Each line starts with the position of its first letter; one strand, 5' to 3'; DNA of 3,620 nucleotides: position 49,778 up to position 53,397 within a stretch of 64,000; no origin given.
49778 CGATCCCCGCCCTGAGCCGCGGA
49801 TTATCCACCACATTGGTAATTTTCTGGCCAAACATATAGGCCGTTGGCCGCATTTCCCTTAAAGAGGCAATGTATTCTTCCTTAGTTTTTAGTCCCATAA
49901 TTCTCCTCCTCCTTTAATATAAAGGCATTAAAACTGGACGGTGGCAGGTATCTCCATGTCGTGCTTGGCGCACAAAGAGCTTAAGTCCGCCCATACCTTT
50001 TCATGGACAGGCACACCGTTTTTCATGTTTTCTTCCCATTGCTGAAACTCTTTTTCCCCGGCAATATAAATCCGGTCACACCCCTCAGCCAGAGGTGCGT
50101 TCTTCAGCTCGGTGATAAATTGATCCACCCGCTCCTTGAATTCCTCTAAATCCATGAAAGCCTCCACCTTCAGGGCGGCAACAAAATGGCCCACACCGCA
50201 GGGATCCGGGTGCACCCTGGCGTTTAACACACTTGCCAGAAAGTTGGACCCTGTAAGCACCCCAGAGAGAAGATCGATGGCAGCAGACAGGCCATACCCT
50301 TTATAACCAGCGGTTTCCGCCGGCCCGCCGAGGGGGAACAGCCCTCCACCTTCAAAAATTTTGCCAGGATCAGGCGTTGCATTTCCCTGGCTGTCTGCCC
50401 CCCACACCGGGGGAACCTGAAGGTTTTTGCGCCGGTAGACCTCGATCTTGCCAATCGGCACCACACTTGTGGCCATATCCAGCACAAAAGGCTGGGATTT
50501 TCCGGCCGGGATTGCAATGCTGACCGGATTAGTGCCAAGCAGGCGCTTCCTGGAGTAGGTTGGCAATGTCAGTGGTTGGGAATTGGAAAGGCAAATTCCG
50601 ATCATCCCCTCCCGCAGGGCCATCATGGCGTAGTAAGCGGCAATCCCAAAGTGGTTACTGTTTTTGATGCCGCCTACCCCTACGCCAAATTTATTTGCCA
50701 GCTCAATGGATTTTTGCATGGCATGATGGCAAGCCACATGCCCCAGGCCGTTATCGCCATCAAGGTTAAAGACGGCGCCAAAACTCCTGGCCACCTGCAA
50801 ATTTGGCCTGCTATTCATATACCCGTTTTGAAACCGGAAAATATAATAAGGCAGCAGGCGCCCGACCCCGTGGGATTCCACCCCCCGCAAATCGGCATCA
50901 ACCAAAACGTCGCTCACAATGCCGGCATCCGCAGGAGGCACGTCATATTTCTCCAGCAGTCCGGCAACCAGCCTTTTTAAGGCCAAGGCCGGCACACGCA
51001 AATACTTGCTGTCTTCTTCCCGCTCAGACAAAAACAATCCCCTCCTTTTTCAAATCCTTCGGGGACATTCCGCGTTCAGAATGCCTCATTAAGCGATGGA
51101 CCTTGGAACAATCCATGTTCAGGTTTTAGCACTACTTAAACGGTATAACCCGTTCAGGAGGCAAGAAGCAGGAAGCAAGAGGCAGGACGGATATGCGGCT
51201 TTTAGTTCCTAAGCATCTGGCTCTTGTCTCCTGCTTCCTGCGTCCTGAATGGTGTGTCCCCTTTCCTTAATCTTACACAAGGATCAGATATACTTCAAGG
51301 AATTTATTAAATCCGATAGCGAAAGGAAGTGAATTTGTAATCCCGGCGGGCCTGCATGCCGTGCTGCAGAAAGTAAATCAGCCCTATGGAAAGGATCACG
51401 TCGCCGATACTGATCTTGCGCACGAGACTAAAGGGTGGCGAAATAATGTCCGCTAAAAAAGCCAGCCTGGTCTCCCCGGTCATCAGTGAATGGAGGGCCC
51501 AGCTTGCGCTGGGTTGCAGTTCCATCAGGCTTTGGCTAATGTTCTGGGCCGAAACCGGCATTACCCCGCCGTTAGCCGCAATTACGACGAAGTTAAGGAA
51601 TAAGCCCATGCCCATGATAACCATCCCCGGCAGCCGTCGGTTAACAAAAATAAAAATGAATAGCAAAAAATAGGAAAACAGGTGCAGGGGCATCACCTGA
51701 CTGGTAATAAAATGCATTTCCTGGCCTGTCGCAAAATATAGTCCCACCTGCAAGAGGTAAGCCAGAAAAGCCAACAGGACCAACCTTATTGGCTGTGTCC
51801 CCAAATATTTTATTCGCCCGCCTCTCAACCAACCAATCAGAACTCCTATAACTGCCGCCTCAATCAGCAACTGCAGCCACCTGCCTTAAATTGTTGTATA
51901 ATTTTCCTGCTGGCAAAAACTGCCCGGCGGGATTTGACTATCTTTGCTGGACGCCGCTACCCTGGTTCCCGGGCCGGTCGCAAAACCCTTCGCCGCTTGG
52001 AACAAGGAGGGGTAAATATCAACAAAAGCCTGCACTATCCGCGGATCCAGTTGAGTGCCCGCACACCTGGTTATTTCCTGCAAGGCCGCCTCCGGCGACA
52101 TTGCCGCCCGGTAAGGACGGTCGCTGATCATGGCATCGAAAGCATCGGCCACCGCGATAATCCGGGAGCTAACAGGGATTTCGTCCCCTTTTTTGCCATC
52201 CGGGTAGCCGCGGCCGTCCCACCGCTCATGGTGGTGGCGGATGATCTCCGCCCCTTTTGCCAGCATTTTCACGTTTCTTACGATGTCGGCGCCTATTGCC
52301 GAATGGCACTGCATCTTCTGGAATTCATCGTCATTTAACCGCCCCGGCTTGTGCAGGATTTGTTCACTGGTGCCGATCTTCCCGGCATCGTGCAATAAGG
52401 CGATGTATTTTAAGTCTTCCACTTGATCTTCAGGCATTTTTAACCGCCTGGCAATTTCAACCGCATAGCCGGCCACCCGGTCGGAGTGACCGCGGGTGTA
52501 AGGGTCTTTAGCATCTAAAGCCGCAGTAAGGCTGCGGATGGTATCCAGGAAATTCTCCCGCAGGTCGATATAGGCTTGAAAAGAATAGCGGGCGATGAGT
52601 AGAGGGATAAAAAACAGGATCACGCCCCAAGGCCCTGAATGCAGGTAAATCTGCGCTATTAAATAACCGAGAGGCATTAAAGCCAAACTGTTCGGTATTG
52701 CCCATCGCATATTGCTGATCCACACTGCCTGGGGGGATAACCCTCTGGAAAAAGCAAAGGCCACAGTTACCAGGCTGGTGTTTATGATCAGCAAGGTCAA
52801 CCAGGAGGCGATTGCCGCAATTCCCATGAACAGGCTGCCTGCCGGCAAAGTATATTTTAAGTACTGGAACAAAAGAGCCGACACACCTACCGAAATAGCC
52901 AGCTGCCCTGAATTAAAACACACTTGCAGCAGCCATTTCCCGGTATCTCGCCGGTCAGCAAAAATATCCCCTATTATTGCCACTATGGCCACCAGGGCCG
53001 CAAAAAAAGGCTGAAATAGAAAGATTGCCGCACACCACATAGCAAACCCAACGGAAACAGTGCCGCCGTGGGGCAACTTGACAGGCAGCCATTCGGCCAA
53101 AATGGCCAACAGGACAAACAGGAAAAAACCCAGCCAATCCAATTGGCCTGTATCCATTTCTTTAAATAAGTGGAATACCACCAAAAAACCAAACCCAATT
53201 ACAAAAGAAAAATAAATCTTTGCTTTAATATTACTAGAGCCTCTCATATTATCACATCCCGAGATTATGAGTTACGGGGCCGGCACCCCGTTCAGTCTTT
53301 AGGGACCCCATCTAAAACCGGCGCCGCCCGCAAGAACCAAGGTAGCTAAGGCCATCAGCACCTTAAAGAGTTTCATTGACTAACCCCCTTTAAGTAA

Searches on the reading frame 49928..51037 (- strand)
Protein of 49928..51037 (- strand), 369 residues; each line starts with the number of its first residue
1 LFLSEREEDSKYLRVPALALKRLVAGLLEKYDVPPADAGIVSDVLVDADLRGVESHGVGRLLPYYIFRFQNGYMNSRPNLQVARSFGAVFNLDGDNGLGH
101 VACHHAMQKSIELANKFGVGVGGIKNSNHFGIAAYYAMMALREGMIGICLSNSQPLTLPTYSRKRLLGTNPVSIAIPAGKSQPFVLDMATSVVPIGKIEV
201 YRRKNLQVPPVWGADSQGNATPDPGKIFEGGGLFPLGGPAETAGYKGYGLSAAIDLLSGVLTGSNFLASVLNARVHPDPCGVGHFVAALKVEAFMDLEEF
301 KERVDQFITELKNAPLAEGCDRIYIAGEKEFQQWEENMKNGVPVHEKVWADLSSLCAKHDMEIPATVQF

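Call 79: search_protein_families(library=pfam, proteins=[window:49928-51037:-], max_evalue=0.00001)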
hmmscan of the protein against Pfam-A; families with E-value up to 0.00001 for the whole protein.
window:49928-51037:- (369 aa): 1 family
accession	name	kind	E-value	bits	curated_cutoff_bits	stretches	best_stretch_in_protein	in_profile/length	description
PF02615.19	Ldh_2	-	9.6e-121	403.4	38.8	1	19-352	5-332/333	Malate/L-lactate dehydrogenase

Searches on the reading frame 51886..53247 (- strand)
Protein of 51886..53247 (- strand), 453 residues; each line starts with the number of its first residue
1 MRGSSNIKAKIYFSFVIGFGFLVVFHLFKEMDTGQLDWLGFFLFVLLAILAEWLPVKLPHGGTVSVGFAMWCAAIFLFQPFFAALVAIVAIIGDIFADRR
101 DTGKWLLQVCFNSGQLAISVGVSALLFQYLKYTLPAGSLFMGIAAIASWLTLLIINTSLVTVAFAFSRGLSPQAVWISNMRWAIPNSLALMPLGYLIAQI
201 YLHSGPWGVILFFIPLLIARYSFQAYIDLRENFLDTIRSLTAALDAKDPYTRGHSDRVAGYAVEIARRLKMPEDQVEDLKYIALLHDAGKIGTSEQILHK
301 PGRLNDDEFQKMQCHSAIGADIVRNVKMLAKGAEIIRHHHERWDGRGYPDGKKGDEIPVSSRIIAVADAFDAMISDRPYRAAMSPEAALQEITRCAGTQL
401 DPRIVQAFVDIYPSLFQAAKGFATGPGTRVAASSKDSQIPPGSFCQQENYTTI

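Call 52: find_encoding_contigs(protein=window:51886-53247:-, flank=10000, max_places=1)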
Protein window:51886-53247:- (453 aa): 11 contigs read that carry it; 1 place shown.
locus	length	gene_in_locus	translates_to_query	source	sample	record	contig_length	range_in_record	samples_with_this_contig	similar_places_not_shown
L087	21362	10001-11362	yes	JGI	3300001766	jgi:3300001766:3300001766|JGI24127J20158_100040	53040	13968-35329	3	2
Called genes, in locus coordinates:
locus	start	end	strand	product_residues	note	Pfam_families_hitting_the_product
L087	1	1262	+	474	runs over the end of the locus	PF02878:PGM_PMM_I, PF02879:PGM_PMM_II, PF02880:PGM_PMM_III, PF00408:PGM_PMM_IV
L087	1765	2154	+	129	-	-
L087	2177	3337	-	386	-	PF22025:ThiI_fer, PF02926:THUMP, PF02568:ThiI, PF06508:QueC (faint)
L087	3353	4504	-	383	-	PF00266:Aminotran_5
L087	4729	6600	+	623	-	-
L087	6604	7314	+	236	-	PF18912:DZR_2, PF00156:Pribosyltran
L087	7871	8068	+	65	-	PF00313:CSD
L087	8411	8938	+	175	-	PF02482:Ribosomal_S30AE, PF16321:Ribosom_S30AE_C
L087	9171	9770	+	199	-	-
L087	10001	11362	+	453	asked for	PF20972:MASE9, PF13487:HD_5, PF01966:HD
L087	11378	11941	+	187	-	PF17248:DUF5317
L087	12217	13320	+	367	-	PF02615:Ldh_2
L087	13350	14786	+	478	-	PF11794:HpaB_N, PF03241:HpaB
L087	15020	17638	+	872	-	PF07517:SecA_DEAD, PF00270:DEAD (weak), PF01043:SecA_PP_bind, PF21090:P-loop_SecA, PF07516:SecA_SW, PF02810:SEC-C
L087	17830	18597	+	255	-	PF00005:ABC_tran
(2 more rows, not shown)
